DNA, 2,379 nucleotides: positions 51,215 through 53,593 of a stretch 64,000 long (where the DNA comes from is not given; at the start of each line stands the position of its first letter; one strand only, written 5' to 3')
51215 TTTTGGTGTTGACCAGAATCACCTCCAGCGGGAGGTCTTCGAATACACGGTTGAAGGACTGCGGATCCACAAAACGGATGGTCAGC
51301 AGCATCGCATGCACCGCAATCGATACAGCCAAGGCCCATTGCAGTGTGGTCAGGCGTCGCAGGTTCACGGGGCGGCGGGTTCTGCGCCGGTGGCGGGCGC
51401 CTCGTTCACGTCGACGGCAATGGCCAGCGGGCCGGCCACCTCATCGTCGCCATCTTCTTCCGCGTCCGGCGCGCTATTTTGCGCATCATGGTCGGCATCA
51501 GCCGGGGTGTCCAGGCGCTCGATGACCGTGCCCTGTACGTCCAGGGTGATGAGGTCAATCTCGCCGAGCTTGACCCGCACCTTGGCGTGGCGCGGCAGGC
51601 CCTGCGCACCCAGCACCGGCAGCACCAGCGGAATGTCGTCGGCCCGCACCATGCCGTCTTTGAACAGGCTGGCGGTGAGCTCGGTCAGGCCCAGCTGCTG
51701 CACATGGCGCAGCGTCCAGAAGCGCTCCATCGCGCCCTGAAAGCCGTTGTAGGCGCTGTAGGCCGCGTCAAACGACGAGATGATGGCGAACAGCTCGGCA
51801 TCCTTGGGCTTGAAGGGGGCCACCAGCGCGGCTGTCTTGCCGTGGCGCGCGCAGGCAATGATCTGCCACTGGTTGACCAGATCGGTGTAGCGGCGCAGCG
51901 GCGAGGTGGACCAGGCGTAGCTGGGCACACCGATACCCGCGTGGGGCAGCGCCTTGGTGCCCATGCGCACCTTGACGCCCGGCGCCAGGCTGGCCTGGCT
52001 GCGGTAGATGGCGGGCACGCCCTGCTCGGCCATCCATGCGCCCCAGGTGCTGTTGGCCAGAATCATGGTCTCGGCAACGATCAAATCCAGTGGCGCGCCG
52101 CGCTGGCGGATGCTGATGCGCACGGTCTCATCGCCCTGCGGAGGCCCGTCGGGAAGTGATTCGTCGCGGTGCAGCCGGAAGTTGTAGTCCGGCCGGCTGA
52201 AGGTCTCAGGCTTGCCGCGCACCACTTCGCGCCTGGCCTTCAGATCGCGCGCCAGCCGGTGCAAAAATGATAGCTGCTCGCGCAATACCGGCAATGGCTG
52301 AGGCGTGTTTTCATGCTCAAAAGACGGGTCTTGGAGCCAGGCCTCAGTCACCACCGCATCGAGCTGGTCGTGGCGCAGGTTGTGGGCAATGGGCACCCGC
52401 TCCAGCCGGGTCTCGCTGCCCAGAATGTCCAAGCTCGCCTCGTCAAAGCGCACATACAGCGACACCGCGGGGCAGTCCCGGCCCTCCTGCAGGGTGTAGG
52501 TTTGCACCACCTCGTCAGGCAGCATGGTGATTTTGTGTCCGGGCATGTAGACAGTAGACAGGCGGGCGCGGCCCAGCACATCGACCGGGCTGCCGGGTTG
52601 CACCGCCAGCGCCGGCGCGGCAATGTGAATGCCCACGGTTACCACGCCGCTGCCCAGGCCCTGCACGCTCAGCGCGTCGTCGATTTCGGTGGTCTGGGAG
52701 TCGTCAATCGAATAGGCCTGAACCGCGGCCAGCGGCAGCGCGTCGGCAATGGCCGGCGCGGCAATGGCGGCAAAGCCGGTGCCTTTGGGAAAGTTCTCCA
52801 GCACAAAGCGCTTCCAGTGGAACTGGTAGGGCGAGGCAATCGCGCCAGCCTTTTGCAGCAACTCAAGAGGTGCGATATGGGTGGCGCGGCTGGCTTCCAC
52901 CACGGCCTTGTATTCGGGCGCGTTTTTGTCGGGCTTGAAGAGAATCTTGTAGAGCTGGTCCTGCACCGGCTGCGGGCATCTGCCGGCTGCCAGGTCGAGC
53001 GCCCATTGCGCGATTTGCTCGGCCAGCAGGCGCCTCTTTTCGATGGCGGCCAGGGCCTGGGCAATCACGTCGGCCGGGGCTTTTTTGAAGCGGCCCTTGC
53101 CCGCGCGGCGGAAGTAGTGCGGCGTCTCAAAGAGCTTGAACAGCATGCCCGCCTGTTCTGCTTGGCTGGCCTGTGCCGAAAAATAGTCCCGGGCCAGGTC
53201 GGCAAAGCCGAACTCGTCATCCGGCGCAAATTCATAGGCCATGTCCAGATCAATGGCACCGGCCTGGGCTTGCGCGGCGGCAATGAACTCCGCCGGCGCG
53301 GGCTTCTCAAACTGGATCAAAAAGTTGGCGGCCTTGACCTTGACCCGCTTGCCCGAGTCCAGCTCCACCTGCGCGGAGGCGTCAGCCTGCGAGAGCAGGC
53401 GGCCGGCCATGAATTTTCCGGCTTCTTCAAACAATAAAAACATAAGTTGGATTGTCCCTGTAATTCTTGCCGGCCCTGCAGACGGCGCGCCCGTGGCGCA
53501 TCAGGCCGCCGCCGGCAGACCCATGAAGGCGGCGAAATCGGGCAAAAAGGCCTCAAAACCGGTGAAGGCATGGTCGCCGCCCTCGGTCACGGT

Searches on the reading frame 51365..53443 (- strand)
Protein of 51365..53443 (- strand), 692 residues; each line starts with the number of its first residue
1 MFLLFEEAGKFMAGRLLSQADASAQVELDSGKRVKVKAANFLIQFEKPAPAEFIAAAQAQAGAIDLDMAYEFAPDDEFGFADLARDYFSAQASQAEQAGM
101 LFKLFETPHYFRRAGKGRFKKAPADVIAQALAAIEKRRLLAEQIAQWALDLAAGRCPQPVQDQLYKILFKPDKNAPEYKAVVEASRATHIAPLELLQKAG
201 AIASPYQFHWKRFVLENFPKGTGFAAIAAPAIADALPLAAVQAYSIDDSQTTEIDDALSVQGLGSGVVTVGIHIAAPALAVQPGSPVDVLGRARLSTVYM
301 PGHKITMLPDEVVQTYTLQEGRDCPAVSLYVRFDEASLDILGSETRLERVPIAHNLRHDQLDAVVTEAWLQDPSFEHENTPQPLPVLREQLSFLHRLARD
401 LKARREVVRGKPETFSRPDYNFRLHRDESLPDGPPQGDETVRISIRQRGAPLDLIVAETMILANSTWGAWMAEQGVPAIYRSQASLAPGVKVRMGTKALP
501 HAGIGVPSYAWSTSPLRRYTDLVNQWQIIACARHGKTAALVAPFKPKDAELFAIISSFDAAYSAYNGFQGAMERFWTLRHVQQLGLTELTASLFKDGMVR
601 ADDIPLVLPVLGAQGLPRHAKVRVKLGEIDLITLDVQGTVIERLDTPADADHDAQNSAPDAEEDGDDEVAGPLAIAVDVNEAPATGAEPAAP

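Call 73: search_protein_families(library=pfam, proteins=[window:51365-53443:-], max_evalue=0.000001)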
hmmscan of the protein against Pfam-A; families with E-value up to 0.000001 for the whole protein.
window:51365-53443:- (692 aa): 1 family
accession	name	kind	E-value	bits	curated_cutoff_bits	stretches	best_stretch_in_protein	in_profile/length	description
PF00773.25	RNB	-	3.3e-45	155.2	29.3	2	240-484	6-228/326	RNB domain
